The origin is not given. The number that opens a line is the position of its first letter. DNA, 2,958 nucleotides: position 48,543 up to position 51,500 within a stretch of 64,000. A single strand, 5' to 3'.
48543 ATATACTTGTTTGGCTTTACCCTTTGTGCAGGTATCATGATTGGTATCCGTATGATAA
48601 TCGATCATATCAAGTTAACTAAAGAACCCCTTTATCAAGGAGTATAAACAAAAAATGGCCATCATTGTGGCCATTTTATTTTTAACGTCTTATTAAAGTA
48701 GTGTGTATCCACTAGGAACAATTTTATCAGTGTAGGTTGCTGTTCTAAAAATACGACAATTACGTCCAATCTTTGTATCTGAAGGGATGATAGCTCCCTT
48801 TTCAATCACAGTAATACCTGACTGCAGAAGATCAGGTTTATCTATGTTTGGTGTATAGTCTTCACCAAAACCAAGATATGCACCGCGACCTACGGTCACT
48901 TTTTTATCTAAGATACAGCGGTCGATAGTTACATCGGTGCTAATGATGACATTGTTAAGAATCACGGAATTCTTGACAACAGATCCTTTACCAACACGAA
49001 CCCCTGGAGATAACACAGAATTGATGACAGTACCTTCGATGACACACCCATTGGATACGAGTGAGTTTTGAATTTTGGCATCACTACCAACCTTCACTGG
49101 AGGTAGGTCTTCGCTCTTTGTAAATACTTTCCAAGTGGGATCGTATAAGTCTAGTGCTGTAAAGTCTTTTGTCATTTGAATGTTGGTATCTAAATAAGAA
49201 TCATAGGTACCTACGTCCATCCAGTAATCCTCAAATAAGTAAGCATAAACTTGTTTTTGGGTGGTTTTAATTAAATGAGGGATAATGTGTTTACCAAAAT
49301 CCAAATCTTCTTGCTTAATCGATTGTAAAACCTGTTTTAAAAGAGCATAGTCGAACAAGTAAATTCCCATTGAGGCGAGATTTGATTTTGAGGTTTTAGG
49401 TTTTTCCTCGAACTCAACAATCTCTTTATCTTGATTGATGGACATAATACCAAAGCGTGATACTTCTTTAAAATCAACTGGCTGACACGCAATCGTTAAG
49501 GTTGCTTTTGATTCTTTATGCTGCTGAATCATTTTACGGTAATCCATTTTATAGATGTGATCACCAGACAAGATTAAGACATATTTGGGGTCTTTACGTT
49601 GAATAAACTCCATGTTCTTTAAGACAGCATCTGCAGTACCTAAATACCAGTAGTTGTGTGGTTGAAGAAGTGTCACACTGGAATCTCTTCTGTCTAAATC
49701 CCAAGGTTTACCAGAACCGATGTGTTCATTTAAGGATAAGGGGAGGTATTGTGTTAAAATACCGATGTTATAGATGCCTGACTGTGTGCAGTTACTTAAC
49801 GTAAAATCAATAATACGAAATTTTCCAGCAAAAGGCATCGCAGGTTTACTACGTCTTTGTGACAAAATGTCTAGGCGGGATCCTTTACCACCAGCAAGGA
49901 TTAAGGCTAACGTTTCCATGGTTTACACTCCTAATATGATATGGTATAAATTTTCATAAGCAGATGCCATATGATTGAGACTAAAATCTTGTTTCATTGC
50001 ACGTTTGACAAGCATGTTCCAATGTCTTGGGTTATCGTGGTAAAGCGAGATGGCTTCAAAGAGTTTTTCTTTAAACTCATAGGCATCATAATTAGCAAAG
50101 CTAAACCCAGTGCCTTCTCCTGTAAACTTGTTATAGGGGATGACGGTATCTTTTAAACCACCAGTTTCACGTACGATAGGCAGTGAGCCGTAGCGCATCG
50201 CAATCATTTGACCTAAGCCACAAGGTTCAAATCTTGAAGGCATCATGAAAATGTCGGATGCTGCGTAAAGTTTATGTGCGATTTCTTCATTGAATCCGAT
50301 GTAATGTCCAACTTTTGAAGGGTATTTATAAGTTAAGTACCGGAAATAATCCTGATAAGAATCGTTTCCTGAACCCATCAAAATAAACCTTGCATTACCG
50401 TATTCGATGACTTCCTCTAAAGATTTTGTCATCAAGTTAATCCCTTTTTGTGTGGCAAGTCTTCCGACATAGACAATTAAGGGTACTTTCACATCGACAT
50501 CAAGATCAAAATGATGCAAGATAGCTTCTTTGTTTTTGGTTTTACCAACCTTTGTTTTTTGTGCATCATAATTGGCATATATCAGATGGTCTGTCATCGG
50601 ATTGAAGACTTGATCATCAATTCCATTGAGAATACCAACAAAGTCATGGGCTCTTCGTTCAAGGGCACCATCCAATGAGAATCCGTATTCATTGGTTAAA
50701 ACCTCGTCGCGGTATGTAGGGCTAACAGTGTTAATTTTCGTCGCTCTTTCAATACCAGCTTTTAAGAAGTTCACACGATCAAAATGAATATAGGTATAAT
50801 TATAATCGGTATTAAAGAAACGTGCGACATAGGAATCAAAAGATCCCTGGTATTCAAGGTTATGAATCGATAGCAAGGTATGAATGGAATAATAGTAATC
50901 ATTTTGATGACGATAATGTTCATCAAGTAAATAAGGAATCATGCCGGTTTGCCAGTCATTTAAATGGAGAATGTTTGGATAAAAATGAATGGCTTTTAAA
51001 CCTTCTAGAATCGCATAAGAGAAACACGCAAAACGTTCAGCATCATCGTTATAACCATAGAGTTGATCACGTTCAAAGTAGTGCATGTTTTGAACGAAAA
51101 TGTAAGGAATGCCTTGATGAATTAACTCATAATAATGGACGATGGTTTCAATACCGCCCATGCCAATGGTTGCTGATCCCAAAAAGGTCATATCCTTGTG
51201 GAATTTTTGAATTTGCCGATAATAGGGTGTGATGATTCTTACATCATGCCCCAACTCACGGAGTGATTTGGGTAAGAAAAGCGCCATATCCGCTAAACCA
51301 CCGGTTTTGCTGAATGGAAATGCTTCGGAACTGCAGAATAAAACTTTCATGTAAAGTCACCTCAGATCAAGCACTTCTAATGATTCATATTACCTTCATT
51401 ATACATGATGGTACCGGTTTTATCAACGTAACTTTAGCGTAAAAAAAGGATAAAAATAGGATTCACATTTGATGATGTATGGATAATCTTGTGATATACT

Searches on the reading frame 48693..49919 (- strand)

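Call 96: search_protein_families(library=pfam, proteins=[window:48693-49919:-], max_evalue=0.00001)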
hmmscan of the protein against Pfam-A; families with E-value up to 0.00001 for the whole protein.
window:48693-49919:- (408 aa): 6 families
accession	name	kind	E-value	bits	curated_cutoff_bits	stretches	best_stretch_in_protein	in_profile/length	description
PF00483.29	NTP_transferase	-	1.2e-61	208.8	21.2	1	5-250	2-243/245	Nucleotidyl transferase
PF24894.1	Hexapep_GlmU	-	9.3e-19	67.9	23.3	1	279-372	12-104/104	GlmU-like, C-terminal hexapeptide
PF25247.1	LbH_GLGC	-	4.7e-12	46.4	27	0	272-321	3-52/135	GLGC left-handed parallel beta-helix domain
PF25084.1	LbH_EIF2B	-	2.3e-10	40.9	54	1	276-347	29-103/105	EIF2B subunit epsilon LbH domain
PF00132.30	Hexapep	-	1.7e-07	31.1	27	0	370-390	8-28/36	Bacterial transferase hexapeptide (six repeats)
PF12804.13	NTP_transf_3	-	1.7e-06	28.8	27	1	5-148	1-125/160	MobA-like NTP transferase domain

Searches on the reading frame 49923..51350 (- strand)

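Call 96: search_protein_families(library=pfam, proteins=[window:49923-51350:-], max_evalue=0.00001)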
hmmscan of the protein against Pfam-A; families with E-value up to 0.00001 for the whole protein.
window:49923-51350:- (475 aa): 3 families
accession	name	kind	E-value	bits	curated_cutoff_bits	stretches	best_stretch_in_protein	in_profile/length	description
PF08323.17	Glyco_transf_5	-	1.9e-69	234.5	22.7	1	2-231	1-238/239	Starch synthase catalytic domain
PF00534.26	Glycos_transf_1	-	6e-18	65.4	26.4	1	280-437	6-159/172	Glycosyl transferases group 1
PF13692.12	Glyco_trans_1_4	-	3.7e-14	53.6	27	1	290-432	2-138/142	Glycosyl transferases group 1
